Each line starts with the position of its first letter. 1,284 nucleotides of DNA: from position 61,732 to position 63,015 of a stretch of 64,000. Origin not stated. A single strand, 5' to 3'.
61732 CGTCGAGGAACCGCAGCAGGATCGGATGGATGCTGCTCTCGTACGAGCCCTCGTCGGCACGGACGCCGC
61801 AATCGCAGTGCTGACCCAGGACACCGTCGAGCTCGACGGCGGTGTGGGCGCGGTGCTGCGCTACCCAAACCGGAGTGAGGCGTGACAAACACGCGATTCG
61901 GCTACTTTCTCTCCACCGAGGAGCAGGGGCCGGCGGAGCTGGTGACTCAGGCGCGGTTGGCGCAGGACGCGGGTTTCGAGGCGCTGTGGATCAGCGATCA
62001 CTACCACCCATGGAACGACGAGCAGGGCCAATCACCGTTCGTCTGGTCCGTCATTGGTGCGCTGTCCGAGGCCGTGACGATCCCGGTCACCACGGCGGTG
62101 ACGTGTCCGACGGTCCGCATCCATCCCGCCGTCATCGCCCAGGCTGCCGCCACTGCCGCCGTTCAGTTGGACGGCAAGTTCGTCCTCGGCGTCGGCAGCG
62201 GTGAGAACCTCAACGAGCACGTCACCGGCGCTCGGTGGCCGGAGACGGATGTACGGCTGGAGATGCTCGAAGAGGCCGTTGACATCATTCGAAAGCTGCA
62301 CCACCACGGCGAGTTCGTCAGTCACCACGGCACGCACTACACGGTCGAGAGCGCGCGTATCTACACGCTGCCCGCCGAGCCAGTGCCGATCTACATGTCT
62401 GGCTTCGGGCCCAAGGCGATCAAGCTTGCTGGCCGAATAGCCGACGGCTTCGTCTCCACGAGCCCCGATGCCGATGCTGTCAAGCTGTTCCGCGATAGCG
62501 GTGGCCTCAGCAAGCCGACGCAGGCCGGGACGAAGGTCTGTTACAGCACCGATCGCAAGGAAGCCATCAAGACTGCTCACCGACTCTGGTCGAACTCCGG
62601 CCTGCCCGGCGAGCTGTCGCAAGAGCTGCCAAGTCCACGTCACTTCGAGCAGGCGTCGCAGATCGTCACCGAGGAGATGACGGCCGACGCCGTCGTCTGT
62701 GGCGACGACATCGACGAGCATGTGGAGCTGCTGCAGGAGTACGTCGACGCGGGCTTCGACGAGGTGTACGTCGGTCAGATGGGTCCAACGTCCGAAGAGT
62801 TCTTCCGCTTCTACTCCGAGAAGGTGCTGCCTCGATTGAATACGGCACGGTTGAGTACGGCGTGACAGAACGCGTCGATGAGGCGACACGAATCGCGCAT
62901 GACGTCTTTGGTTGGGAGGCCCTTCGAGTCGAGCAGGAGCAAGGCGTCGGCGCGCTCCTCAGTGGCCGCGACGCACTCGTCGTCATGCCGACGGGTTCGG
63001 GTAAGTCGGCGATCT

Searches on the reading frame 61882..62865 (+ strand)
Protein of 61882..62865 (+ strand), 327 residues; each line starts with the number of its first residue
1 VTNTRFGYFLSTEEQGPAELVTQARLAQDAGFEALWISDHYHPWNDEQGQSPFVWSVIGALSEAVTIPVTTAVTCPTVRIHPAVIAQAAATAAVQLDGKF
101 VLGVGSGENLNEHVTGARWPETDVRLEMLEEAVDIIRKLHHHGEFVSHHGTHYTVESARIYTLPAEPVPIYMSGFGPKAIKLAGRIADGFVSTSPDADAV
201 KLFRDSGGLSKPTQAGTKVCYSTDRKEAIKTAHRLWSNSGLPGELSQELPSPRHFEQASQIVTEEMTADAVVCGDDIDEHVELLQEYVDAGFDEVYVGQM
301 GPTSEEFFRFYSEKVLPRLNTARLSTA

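Call 10: search_protein_families(library=pfam, proteins=[window:61882-62865:+], max_evalue=0.00001)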
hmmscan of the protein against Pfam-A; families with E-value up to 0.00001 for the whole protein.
window:61882-62865:+ (327 aa): 1 family
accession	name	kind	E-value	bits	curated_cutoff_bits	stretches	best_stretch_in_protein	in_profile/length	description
PF00296.26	Bac_luciferase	-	2.3e-44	152.5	27.9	1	5-294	2-314/314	Luciferase-like monooxygenase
